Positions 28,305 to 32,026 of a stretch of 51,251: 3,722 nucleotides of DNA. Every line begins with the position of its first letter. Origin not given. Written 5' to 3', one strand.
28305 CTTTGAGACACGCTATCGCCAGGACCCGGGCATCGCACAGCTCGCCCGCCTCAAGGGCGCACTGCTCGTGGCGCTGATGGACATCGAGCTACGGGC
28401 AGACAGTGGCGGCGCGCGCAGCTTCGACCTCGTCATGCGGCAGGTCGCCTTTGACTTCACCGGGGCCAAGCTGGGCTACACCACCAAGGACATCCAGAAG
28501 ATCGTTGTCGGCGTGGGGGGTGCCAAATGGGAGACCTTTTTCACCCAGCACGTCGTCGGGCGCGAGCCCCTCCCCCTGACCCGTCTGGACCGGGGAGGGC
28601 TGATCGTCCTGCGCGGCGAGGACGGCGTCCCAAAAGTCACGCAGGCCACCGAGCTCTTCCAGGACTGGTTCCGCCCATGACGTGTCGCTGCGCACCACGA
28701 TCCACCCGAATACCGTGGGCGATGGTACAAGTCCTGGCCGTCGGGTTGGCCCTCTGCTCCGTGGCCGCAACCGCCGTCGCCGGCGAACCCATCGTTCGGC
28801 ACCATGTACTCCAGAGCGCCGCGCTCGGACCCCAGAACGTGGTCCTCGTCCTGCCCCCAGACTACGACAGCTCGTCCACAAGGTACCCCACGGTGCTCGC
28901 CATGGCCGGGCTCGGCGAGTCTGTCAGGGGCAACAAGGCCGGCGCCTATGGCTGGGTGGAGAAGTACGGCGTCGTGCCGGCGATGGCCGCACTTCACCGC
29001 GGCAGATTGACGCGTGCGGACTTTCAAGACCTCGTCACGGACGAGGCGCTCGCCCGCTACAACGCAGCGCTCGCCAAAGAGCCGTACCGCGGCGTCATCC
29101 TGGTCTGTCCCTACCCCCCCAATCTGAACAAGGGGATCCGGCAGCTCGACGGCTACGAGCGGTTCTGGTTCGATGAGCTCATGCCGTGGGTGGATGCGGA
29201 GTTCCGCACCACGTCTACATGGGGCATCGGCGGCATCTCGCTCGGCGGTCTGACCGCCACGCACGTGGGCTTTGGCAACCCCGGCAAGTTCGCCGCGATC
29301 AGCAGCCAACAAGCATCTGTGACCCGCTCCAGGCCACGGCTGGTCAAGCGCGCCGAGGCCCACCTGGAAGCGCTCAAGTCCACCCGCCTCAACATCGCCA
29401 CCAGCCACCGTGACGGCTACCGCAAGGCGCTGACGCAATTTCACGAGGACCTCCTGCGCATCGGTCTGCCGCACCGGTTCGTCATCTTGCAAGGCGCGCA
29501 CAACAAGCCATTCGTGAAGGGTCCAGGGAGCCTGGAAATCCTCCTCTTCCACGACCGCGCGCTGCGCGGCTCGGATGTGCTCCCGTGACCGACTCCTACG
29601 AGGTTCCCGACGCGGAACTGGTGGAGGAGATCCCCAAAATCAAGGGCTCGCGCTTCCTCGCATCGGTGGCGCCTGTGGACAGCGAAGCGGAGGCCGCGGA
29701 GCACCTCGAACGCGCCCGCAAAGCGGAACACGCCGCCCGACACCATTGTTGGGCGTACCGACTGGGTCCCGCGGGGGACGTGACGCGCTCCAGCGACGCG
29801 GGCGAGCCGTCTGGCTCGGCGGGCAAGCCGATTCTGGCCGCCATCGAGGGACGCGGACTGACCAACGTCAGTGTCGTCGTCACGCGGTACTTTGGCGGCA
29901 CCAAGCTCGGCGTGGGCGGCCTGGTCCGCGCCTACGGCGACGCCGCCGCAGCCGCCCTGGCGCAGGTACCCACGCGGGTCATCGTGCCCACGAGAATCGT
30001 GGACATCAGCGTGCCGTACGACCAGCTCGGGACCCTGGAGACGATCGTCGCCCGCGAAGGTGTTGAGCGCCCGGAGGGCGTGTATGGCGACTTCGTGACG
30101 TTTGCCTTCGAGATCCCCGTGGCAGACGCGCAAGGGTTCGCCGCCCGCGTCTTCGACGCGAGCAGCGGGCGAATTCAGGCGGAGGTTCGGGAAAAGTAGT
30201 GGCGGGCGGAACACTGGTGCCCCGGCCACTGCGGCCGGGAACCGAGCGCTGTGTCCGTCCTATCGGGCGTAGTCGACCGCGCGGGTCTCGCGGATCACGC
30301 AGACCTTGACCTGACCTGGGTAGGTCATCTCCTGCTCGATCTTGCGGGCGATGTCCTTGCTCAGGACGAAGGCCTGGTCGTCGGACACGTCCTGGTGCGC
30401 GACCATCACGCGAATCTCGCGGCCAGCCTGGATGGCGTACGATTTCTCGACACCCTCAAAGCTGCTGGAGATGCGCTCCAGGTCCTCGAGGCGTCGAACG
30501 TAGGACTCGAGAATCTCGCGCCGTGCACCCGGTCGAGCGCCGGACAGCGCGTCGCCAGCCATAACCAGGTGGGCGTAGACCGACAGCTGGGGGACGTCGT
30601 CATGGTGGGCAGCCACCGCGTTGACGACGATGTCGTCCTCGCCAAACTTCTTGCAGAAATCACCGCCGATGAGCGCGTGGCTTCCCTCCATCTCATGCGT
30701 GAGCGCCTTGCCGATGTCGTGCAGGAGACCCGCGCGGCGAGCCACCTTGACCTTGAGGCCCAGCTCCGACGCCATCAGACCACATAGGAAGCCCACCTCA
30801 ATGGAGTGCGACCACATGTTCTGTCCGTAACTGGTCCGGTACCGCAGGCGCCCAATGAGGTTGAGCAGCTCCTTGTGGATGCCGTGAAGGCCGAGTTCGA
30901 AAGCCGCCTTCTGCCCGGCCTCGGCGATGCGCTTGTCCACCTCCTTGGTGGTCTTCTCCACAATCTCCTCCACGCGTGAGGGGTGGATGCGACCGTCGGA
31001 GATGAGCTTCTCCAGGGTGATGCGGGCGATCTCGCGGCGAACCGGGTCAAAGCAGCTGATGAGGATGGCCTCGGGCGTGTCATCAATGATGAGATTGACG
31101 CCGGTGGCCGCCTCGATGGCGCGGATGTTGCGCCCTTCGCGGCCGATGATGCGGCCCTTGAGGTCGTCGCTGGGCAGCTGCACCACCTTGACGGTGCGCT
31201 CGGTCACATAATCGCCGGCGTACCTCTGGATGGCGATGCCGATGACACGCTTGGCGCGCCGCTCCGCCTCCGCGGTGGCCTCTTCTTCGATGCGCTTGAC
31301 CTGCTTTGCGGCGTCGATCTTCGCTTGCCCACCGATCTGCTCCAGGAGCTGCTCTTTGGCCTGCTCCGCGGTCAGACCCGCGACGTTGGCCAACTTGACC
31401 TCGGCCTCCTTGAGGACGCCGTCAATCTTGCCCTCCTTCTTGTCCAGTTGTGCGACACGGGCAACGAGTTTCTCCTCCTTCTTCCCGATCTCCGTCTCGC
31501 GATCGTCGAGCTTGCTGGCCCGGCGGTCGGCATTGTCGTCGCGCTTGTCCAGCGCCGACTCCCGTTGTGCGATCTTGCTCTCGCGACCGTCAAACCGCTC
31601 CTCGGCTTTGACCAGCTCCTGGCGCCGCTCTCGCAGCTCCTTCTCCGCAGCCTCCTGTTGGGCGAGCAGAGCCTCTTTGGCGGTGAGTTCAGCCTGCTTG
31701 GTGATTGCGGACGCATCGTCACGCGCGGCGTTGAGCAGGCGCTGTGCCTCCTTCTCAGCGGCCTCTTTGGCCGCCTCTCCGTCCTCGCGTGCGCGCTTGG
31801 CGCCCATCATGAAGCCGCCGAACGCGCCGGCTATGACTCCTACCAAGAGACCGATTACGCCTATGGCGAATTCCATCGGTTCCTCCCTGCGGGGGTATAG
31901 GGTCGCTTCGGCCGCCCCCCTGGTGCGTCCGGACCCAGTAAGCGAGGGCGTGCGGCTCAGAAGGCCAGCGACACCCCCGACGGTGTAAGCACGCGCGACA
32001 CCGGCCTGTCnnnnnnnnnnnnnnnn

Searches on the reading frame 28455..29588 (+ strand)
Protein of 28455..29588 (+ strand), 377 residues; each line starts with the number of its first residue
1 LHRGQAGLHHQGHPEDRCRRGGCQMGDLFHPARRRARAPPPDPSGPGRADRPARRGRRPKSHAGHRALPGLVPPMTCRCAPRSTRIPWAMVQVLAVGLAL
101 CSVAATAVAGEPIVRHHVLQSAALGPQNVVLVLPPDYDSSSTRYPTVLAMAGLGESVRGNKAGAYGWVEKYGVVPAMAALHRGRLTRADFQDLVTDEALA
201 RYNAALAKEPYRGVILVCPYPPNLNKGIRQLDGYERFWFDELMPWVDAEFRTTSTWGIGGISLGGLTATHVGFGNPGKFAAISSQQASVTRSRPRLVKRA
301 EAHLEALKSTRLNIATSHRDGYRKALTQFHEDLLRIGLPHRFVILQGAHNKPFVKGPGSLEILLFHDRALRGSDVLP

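Call 31: search_protein_families(library=pfam, proteins=[window:28455-29588:+], max_evalue=0.01)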
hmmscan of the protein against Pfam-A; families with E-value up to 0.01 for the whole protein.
window:28455-29588:+ (377 aa): 1 family
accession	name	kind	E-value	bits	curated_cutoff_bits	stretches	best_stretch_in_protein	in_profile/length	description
PF00756.26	Esterase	-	5.4e-11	43.2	22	1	233-288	93-149/251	Putative esterase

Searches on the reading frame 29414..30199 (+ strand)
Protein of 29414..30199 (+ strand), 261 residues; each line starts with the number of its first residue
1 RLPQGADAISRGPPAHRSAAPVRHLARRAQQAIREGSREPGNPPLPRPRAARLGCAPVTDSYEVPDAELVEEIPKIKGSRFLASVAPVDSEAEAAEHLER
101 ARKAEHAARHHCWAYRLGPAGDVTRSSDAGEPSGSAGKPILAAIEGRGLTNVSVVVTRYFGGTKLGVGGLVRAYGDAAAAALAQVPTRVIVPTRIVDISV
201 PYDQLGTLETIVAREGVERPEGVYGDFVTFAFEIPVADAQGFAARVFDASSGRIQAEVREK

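Call 31: search_protein_families(library=pfam, proteins=[window:29414-30199:+], max_evalue=0.01)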
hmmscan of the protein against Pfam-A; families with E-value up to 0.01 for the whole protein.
window:29414-30199:+ (261 aa): 2 families
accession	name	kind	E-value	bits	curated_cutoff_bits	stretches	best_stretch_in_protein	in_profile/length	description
PF01205.25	UPF0029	-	5.3e-37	126.5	27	1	77-182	1-107/107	Uncharacterized protein family UPF0029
PF09186.17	DUF1949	-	1.8e-08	34.6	23.7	1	198-253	1-56/56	Domain of unknown function (DUF1949)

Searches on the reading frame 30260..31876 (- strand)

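Call 58: search_protein_families(library=pfam, proteins=[window:30260-31876:-], max_evalue=0.00001)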
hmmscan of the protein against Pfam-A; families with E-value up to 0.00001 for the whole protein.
window:30260-31876:- (538 aa): 4 families
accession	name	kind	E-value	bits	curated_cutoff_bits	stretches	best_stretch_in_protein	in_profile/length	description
PF12072.13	RNase_Y_N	-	6e-39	134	32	2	112-223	90-201/201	RNase Y N-terminal region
PF01966.28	HD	-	3.9e-17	63.1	22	1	355-445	2-114/116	HD domain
PF00013.35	KH_1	-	1.1e-07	32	21.5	1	232-286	4-62/66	KH domain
PF08668.18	HDOD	-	2.3e-06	27.7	22.9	1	352-396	93-138/196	HDOD domain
